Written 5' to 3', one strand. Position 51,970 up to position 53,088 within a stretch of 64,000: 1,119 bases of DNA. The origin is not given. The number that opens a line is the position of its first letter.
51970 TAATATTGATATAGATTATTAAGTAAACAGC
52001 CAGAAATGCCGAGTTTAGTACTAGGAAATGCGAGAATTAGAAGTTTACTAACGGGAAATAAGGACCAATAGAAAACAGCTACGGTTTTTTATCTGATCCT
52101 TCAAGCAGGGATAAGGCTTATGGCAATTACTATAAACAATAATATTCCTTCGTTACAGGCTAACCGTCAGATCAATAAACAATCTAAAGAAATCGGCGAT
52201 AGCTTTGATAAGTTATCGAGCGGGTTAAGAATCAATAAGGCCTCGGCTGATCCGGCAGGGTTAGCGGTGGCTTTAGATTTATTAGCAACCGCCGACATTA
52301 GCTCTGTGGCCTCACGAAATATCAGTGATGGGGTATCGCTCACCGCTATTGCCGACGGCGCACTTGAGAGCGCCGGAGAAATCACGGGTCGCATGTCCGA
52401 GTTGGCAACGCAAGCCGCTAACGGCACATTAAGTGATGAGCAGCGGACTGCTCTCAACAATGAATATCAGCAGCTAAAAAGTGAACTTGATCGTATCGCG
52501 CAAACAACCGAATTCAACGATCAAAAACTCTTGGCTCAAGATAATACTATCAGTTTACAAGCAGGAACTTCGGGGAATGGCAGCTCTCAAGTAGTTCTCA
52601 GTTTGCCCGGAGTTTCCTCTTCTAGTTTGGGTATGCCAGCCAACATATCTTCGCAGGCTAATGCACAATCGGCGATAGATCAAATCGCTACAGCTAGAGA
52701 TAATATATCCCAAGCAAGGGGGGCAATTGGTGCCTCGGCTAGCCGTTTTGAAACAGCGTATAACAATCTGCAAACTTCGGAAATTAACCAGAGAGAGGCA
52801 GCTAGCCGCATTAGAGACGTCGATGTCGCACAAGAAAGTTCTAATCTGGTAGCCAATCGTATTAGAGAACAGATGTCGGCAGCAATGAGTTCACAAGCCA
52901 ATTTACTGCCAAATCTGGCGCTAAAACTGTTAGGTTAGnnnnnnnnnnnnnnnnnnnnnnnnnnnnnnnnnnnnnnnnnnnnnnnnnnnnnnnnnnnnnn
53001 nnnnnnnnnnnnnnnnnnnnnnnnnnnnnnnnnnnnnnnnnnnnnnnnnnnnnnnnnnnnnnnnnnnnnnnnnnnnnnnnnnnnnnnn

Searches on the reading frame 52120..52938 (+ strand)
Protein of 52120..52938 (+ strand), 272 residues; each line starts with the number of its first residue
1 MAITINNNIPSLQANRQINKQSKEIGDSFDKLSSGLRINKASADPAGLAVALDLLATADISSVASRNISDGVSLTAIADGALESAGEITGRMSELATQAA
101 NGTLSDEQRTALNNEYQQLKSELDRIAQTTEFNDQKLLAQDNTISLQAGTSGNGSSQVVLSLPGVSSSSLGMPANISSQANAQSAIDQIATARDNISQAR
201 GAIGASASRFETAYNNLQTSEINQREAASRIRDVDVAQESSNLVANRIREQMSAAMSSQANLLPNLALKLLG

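Call 4: search_protein_families(library=pfam, proteins=[window:52120-52938:+], max_evalue=0.01)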
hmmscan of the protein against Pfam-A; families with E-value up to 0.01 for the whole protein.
window:52120-52938:+ (272 aa): 2 families
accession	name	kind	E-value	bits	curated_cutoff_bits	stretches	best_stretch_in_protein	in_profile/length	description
PF00669.25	Flagellin_N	-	1.1e-36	126.4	26.6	1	5-143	1-139/139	Bacterial flagellin N-terminal helical region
PF00700.27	Flagellin_C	-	4.5e-17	62.6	23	1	186-271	1-86/86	Bacterial flagellin C-terminal helical region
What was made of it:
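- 52120..52938 (+): fliC: a 272-aa flagellin with D0/D1 only. Pfam Flagellin_N plus Flagellin_C, both covering the full profile (call 4).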

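Call 5: search_protein_families(library=ncbifam, proteins=[window:52120-52938:+], max_evalue=0.01)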
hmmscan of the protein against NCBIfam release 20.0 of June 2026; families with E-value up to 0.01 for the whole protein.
window:52120-52938:+ (272 aa): 27 families (the best 25 are shown)
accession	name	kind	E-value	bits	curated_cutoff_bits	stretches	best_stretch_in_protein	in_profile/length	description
NF009444.0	PRK12802.1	equivalog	2.4e-51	174.9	332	1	1-271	1-281/282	flagellin domain-containing protein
NF009448.0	PRK12806.1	equivalog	2.6e-48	165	531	2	1-172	1-171/475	flagellin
NF038071.1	lat_flg_LafA_2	exception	1e-46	159.6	365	1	1-271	1-283/284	lateral flagellin LafA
NF009449.0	PRK12807.1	subfamily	7.6e-46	157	347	1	4-271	2-286/287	flagellin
NF006468.0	PRK08869.1-3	subfamily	2.3e-45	155.3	436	2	1-166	1-165/378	polar flagellin E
NF006469.0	PRK08869.1-4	equivalog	4.4e-45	154.7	627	2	1-172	1-171/377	flagellin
NF009450.0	PRK12808.1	equivalog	7.9e-45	154.3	476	2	4-172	2-170/476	flagellin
NF006466.0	PRK08869.1-1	subfamily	3.9e-43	148.4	426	2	1-169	1-168/377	flagellin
NF006467.0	PRK08869.1-2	subfamily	1.7e-42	145.9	443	2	1-146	1-146/400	flagellin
NF005294.0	PRK06819.1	subfamily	1.5e-36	126.7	387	2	1-173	1-171/376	FliC/FljB family flagellin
NF009446.0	PRK12804.1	subfamily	7.9e-36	124.1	352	2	4-148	2-143/301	flagellin Hag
NF009447.0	PRK12805.1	equivalog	1.3e-32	113.5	404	1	4-270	2-284/287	FliC/FljB family flagellin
NF005953.0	PRK08026.1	subfamily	1.7e-30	107.1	619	2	1-172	1-170/548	FliC/FljB family flagellin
NF033376.1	lat_flg_LafA_1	exception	1.2e-29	103.6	440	2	3-182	2-177/304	lateral flagellin LafA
NF006264.0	PRK08411.1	subfamily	1.3e-29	103.4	729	2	1-170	1-169/572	flagellin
TIGR02550.1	flagell_flgL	equivalog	3.6e-26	92.4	127.2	2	7-133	4-130/387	flagellar hook-associated protein FlgL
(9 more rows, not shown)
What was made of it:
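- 52120..52938 (+): Flagellin models score far above FlgL (call 5).
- On Flagellin (FliC/Hag; Pfam PF00669 + PF00700): FlgL TIGR02550 scores 92.4 bits, below its 127.2 cut-off (call 5).
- Checked: FlgL (TIGR02550) scores 92 bits, below its 127-bit cut-off (call 5).
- Flagellin NCBIfam models score up to 175 bits against 92 bits for FlgL (call 5). TIGR02550 gives a partial hit at 92 bits (call 5). Flagellin models align end to end at up to 175 bits (call 5).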

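Call 7: find_homologous_proteins(query=window:52120-52938:+)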
Query window:52120-52938:+ (272 aa): 6327 proteins with E <= 0.001 among 8000 candidates; the best 120 are listed.
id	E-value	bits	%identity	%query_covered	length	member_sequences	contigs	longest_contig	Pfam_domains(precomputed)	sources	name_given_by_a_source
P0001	1.5e-154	530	100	100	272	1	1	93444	PF00700.28,PF00669.26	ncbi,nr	ncbi:MAG: flagellin FliC [Deltaproteobacteria bacterium]|nr:flagellin FliC [Deltaproteobacteria bact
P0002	8.5e-102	358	69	100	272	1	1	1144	PF00700.28,PF00669.26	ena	-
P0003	3.2e-101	356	68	100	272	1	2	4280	PF00700.28,PF00669.26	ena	-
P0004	2.6e-100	353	67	100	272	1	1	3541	PF00700.28,PF00669.26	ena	-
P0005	1.4e-98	347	67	100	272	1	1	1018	PF00700.28,PF00669.26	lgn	-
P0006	1.5e-96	341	66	96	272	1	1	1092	PF00700.28,PF00669.26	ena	-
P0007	2.4e-94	333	65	100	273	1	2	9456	PF00700.28,PF00669.26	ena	-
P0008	2.0e-93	330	62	100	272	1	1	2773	PF00700.28,PF00669.26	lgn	-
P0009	6.4e-91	322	63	100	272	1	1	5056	PF00700.28,PF00669.26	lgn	-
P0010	6.0e-87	309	61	100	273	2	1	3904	PF00700.28,PF00669.26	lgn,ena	-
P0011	7.9e-86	305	60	100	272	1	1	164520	PF00700.28,PF00669.26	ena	-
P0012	1.2e-85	305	60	100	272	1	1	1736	PF00700.28,PF00669.26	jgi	jgi:flagellin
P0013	3.1e-85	304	59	100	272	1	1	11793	PF00700.28,PF00669.26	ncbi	-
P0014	1.3e-84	301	59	100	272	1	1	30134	PF00700.28,PF00669.26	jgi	-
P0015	1.6e-84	301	60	100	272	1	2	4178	PF00700.28,PF00669.26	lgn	-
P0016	5.7e-84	299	58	100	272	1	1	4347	PF00700.28,PF00669.26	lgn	-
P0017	6.3e-84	299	60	100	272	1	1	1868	PF00700.28,PF00669.26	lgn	-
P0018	2.0e-83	298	57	100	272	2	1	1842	PF00700.28,PF00669.26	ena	-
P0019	2.5e-83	297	60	100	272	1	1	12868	PF00700.28,PF00669.26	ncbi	-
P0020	3.3e-83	297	58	100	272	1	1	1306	PF00700.28,PF00669.26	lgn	-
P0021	1.9e-82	294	58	100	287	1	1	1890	PF00700.28,PF00669.26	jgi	jgi:flagellin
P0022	3.8e-81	290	58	100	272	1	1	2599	PF00700.28,PF00669.26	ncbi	-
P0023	3.8e-81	290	58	100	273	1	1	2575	PF00700.28,PF00669.26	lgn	-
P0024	4.2e-81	290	58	100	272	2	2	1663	PF00700.28,PF00669.26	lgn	-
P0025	5.7e-81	290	57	100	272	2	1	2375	PF00700.28,PF00669.26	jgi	jgi:flagellin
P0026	1.0e-80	289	59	100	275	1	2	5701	PF00700.28,PF00669.26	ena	-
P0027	1.8e-80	288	59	100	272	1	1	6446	PF00700.28,PF00669.26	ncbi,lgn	-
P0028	3.2e-80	287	59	100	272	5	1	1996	PF00700.28,PF00669.26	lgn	-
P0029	1.4e-78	282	59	100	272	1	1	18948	PF00700.28,PF00669.26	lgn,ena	-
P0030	2.6e-78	281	56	100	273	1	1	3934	PF00700.28,PF00669.26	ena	-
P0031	3.2e-78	281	58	100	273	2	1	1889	PF00700.28,PF00669.26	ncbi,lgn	-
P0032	4.0e-78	280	55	100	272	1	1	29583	PF00700.28,PF00669.26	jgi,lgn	jgi:flagellin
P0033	1.1e-77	279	56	100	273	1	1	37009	PF00700.28,PF00669.26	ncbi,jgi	jgi:flagellin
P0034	1.7e-77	278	58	97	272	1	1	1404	PF00700.28,PF00669.26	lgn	-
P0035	3.7e-77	277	55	100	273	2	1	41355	PF00700.28,PF00669.26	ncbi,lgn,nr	ncbi:MAG: flagellin FliC [Deltaproteobacteria bacterium]|nr:flagellin FliC [Deltaproteobacteria bact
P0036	7.2e-77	276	55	100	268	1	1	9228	PF00700.28,PF00669.26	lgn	-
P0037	4.0e-76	274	56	100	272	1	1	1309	PF00700.28,PF00669.26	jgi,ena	-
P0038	4.8e-76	273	54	100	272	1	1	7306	PF00700.28,PF00669.26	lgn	-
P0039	4.9e-76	273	55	100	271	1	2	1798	PF00700.28,PF00669.26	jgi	-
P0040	1.6e-75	272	54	100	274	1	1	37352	PF00700.28,PF00669.26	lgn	-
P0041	2.1e-75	271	52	100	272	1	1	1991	PF00700.28,PF00669.26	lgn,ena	-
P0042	2.5e-74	268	55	100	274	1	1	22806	PF00700.28,PF00669.26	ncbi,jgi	-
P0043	3.7e-74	267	56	100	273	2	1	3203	PF00700.28,PF00669.26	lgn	-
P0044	3.4e-73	264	54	100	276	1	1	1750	PF00700.28,PF00669.26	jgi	jgi:flagellin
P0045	2.7e-72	261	52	100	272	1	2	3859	PF00700.28,PF00669.26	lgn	-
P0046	6.8e-72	260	55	100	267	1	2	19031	PF00700.28,PF00669.26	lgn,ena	-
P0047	7.5e-71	256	52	100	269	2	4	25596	PF00700.28,PF00669.26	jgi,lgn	jgi:flagellin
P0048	1.8e-69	252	54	100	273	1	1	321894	PF00700.28,PF00669.26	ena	-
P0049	5.5e-69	250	52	100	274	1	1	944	PF00700.28,PF00669.26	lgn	-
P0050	1.8e-68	249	53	100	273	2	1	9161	PF00700.28,PF00669.26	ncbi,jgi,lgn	-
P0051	1.8e-68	249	53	100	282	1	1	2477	PF00700.28,PF00669.26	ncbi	-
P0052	9.1e-68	246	54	94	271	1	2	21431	PF00700.28,PF00669.26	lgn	-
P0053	1.1e-67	246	53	100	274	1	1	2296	PF00700.28,PF00669.26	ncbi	-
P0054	1.1e-67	246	51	100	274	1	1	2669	PF00700.28,PF00669.26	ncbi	-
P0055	1.2e-67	246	54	100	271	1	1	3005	PF00700.28,PF00669.26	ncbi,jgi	-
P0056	1.6e-67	246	51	100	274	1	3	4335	PF00700.28,PF00669.26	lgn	-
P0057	1.2e-65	239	52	96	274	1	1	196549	PF00700.28,PF00669.26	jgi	-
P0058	2.7e-65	238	52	100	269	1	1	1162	PF00700.28,PF00669.26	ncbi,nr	ncbi:MAG: flagellin FliC [Bdellovibrionales bacterium]|nr:flagellin FliC [Bdellovibrionales bacteriu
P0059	3.6e-65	238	50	100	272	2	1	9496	PF00700.28,PF00669.26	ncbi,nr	ncbi:MAG: flagellin [bacterium]|nr:flagellin [bacterium]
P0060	3.9e-65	238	51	100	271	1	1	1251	PF00700.28,PF00669.26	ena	-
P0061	5.3e-65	237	52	100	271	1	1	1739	PF00700.28,PF00669.26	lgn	-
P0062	3.6e-64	235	52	100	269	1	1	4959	PF00700.28,PF00669.26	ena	-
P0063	4.2e-64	234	52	100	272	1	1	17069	PF00700.28,PF00669.26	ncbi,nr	ncbi:MAG: hypothetical protein KDD69_04575 [Bdellovibrionales bacterium]|nr:hypothetical protein [Bd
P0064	2.6e-62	229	52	94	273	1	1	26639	PF00700.28,PF00669.26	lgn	-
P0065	6.1e-62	227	52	94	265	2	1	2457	PF00700.28,PF00669.26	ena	-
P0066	3.4e-60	222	53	89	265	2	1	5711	PF00700.28,PF00669.26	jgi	-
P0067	3.6e-60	222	53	89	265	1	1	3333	PF00700.28,PF00669.26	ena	-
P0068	5.1e-60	221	52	100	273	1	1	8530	PF00700.28,PF00669.26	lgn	-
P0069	4.5e-59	218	49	100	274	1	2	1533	PF00700.28,PF00669.26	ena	-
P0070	4.9e-59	218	53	89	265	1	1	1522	PF00700.28,PF00669.26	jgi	-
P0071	1.3e-58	216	52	89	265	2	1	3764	PF00700.28,PF00669.26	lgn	-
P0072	2.7e-58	215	50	100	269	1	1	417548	PF00700.28,PF00669.26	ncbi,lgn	-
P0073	1.2e-57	213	62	67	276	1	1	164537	PF00669.26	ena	-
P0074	3.7e-56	208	50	100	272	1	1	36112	PF00700.28,PF00669.26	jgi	jgi:flagellin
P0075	5.7e-56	208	50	89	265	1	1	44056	PF00700.28,PF00669.26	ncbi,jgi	jgi:flagellin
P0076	1.7e-55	206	48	100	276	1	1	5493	PF00700.28,PF00669.26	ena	-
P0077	2.6e-55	206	49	90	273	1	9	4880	PF00700.28,PF00669.26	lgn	-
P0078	2.8e-55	206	49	94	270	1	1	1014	PF00700.28,PF00669.26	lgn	-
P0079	5.0e-55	205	45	100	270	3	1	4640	PF00700.28,PF00669.26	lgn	-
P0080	1.0e-54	204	46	100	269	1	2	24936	PF00700.28,PF00669.26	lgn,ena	-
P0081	1.4e-54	203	47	100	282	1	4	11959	PF00700.28,PF00669.26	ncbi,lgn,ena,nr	ncbi:MAG: flagellin FliC [Proteobacteria bacterium]|nr:flagellin FliC [Pseudomonadota bacterium]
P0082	2.7e-54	202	50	91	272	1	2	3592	PF00700.28,PF00669.26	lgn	-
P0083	2.7e-54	202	49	94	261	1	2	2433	PF00700.28,PF00669.26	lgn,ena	-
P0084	2.8e-54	202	46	97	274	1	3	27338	PF00700.28,PF00669.26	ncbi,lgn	-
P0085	1.3e-53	200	46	100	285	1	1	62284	PF00700.28,PF00669.26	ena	-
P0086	1.3e-53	200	49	93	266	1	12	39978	PF00700.28,PF00669.26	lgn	-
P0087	1.5e-53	200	47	100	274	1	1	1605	PF00700.28,PF00669.26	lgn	-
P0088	1.9e-53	200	50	95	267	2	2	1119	PF00700.28,PF00669.26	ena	-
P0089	2.0e-53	200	47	100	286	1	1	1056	PF00700.28,PF00669.26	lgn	-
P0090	4.5e-53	198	52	89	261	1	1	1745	PF00700.28,PF00669.26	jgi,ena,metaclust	metaclust:\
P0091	1.1e-52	197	45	100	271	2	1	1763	PF00700.28,PF00669.26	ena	-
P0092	1.3e-52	197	46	100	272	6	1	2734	PF00700.28,PF00669.26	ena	-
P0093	3.3e-52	196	46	100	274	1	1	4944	PF00700.28,PF00669.26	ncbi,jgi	jgi:flagellin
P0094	3.5e-52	195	46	100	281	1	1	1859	PF00700.28,PF00669.26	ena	-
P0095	3.5e-52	195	47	96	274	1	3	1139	PF00700.28,PF00669.26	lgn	-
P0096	3.8e-52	195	46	100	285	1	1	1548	PF00700.28,PF00669.26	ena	-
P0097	5.8e-52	195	47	100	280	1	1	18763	PF00700.28,PF00669.26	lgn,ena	-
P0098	1.1e-51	194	48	94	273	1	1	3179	PF00700.28,PF00669.26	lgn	-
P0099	2.1e-51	193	45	100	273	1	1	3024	PF00700.28,PF00669.26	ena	-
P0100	2.4e-51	193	48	94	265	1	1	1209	PF00700.28,PF00669.26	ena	-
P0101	2.7e-51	193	45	100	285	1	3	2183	PF00700.28,PF00669.26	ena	-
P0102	3.5e-51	192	46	100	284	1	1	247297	PF00700.28,PF00669.26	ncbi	-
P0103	3.6e-51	192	47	94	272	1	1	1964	PF00700.28,PF00669.26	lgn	-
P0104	4.4e-51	192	46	100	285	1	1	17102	PF00700.28,PF00669.26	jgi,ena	-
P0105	4.7e-51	192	45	100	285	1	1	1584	PF00700.28,PF00669.26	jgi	jgi:flagellin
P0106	6.2e-51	191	46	100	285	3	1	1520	PF00700.28,PF00669.26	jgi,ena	-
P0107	6.6e-51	191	45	100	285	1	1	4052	PF00700.28,PF00669.26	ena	-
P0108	7.2e-51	191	47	100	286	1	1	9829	PF00700.28,PF00669.26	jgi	jgi:flagellin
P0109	7.7e-51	191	46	100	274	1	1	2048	PF00700.28,PF00669.26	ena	-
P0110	1.0e-50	191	46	100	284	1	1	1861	PF00700.28,PF00669.26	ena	-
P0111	1.5e-50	190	46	100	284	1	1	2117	PF00700.28,PF00669.26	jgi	jgi:flagellin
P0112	1.5e-50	190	47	100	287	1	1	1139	PF00700.28,PF00669.26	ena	-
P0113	3.6e-50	189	45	100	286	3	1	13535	PF00700.28,PF00669.26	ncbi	-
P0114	3.6e-50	189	46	100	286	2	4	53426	PF00700.28,PF00669.26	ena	-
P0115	3.7e-50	189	46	97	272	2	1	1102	PF00700.28,PF00669.26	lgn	-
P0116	3.7e-50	189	47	100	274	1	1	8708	PF00700.28,PF00669.26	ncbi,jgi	jgi:flagellin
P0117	3.8e-50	189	45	100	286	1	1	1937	PF00700.28,PF00669.26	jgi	jgi:flagellin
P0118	4.0e-50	189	43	100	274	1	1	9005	PF00700.28,PF00669.26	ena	-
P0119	4.2e-50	189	46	100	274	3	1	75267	PF00700.28,PF00669.26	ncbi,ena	-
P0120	5.1e-50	188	46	100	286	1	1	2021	PF00700.28,PF00669.26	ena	-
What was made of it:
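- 52120..52938 (+): The identical protein is annotated in NCBI as 'MAG: flagellin FliC [Deltaproteobacteria bacterium]' (call 7).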

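Call 8: find_encoding_contigs(protein=P0001, flank=10000, max_places=4)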
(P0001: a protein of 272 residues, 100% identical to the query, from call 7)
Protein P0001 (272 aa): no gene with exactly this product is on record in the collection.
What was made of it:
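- Tried and rejected: The exact flagellin is not in the contig index (call 8).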

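Call 9: find_encoding_contigs(protein=P0011, flank=10000, max_places=4)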
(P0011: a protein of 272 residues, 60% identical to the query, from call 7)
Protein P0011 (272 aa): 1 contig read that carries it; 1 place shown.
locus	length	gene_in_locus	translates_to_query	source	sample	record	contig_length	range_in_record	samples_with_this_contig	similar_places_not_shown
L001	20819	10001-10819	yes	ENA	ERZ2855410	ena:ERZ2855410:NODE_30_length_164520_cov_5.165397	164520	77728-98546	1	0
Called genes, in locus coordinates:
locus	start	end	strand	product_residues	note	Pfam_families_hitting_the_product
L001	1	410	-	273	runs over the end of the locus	-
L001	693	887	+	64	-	-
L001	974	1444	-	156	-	-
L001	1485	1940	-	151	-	PF04355:BamE (faint)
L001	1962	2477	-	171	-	PF02308:MgtC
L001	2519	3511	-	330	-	PF02685:Glucokinase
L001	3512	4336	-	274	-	PF13185:GAF_2 (weak)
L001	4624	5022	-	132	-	PF00571:CBS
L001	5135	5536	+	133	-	PF00072:Response_reg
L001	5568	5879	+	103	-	PF02617:ClpS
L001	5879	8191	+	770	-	PF02861:Clp_N, PF13191:AAA_16 (faint), PF00004:AAA, PF17871:AAA_lid_9, PF00004:AAA, PF07724:AAA_2, PF07728:AAA_5, PF10431:ClpB_D2-small, +4 more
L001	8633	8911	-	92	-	PF04362:Iron_traffic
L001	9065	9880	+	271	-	PF00491:Arginase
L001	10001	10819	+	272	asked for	PF00669:Flagellin_N, PF00700:Flagellin_C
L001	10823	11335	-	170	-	PF13581:HATPase_c_2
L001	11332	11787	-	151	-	PF06803:DUF1232 (weak), PF00226:DnaJ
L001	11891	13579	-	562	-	PF00872:Transposase_mut (weak), PF13646:HEAT_2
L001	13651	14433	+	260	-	PF07617:DUF1579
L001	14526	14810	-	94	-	-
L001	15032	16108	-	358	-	PF00174:Oxidored_molyb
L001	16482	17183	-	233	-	PF01138:RNase_PH, PF03725:RNase_PH_C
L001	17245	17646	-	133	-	PF00072:Response_reg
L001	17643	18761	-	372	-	PF00072:Response_reg, PF00512:HisKA, PF02518:HATPase_c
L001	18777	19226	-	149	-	PF00072:Response_reg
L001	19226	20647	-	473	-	PF17152:CHASE8, PF00672:HAMP, PF00512:HisKA, PF02518:HATPase_c, PF13581:HATPase_c_2 (weak)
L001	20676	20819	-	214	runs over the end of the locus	PF13689:DUF4154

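Call 10: find_encoding_contigs(protein=P0014, flank=10000, max_places=3)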
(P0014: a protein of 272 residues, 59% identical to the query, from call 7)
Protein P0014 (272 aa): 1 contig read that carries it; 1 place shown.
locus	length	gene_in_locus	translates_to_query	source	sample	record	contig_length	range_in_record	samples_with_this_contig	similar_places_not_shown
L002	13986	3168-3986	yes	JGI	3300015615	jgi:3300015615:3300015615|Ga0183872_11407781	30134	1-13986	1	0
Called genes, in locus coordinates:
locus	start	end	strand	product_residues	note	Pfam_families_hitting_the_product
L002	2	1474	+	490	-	?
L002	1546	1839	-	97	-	PF04362:Iron_traffic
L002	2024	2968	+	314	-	PF00491:Arginase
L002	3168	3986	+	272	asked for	PF00669:Flagellin_N, PF00700:Flagellin_C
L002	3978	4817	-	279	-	PF01966:HD (faint)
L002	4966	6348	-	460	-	PF00171:Aldedh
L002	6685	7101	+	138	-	PF01258:zf-dskA_traR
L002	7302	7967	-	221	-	PF01725:Ham1p_like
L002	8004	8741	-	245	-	PF01138:RNase_PH, PF03725:RNase_PH_C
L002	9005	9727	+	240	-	PF13511:DUF4124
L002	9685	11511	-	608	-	PF02366:PMT, PF13231:PMT_2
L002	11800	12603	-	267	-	PF04545:Sigma70_r4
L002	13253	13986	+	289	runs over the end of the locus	-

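Call 11: find_encoding_contigs(protein=P0035, flank=10000, max_places=3)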
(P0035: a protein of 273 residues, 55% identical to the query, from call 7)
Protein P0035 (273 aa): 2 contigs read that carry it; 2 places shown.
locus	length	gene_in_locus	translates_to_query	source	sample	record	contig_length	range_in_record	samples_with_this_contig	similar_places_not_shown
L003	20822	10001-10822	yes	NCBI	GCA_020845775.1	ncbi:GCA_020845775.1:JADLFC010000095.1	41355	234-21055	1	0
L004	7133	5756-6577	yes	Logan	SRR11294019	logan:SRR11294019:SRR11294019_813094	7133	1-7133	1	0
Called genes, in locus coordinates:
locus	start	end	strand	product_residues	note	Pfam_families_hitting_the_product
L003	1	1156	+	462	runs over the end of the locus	PF03951:Gln-synt_N, PF00120:Gln-synt_C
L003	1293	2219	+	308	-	PF02616:SMC_ScpA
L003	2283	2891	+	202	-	PF04079:SMC_ScpB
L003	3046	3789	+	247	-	PF01479:S4, PF00849:PseudoU_synth_2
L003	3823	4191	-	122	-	-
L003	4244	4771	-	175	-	PF02308:MgtC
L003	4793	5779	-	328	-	PF02685:Glucokinase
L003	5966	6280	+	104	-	PF02617:ClpS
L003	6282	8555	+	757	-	PF02861:Clp_N, PF13191:AAA_16 (weak), PF00004:AAA, PF17871:AAA_lid_9, PF00004:AAA, PF07724:AAA_2, PF07728:AAA_5, PF10431:ClpB_D2-small, +8 more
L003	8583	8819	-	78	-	PF04362:Iron_traffic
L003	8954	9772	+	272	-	PF00491:Arginase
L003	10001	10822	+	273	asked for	PF00669:Flagellin_N, PF00700:Flagellin_C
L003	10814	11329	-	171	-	PF13581:HATPase_c_2, PF02518:HATPase_c (faint)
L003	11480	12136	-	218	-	PF01725:Ham1p_like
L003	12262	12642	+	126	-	PF13511:DUF4124 (weak)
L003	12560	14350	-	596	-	PF13231:PMT_2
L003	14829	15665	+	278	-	PF04545:Sigma70_r4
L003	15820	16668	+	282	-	-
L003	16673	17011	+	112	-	-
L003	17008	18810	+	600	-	PF00009:GTP_EFTU, PF01926:MMR_HSR1 (faint), PF22042:EF-G_D2, PF03144:GTP_EFTU_D2 (weak), PF00679:EFG_C, PF21018:BipA_C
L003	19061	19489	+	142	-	PF13211:DUF4019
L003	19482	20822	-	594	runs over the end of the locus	PF00664:ABC_membrane, PF00005:ABC_tran, PF02463:SMC_N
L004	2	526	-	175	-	PF02308:MgtC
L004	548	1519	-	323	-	PF02685:Glucokinase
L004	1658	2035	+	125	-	PF02617:ClpS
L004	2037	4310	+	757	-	PF02861:Clp_N, PF13191:AAA_16 (weak), PF00004:AAA, PF17871:AAA_lid_9, PF00004:AAA, PF07724:AAA_2, PF07728:AAA_5, PF10431:ClpB_D2-small, +8 more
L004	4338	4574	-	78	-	PF04362:Iron_traffic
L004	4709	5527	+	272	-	PF00491:Arginase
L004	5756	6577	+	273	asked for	PF00669:Flagellin_N, PF00700:Flagellin_C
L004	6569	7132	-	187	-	?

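Call 12: find_encoding_contigs(protein=P0048, flank=10000, max_places=3)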
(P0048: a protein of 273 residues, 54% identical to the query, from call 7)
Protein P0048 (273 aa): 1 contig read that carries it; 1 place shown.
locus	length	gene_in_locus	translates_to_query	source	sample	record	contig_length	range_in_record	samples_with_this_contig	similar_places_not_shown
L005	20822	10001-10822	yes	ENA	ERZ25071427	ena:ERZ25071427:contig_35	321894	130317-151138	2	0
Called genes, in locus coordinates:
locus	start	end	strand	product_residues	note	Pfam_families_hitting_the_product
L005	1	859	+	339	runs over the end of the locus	PF00348:polyprenyl_synt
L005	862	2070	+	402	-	PF07075:NamZ_N, PF20732:NamZ_C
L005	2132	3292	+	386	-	PF13173:AAA_14, PF13635:DUF4143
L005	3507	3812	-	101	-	-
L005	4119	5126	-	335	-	PF02685:Glucokinase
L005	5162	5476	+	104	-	PF02617:ClpS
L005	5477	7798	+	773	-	PF02861:Clp_N, PF05496:RuvB_N (faint), PF00004:AAA, PF17871:AAA_lid_9, PF00004:AAA, PF07724:AAA_2, PF07728:AAA_5, PF10431:ClpB_D2-small, +6 more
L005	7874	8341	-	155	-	PF01726:LexA_DNA_bind, PF13545:HTH_Crp_2 (weak)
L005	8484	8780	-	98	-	PF04362:Iron_traffic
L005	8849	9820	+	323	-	PF00491:Arginase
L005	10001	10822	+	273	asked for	PF00669:Flagellin_N, PF00700:Flagellin_C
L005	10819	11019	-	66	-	-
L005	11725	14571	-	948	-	PF08479:POTRA_2 (faint), PF07244:POTRA, PF01103:Omp85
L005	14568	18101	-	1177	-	PF04357:TamB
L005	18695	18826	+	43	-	-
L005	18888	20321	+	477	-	PF00437:T2SSE (weak), PF00072:Response_reg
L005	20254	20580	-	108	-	-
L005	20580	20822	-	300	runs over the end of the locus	PF21948:LplA-B_cat, PF16881:LIAS_N, PF04055:Radical_SAM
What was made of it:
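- On FlmG-type TPR glycosyltransferase acting on flagellin: The cluster is more than 37 kb from fliC and absent from related fliC loci (calls 9-12).
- Clade members L002 and L005 lack the anti-sigma gene at that position (calls 10, 12).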
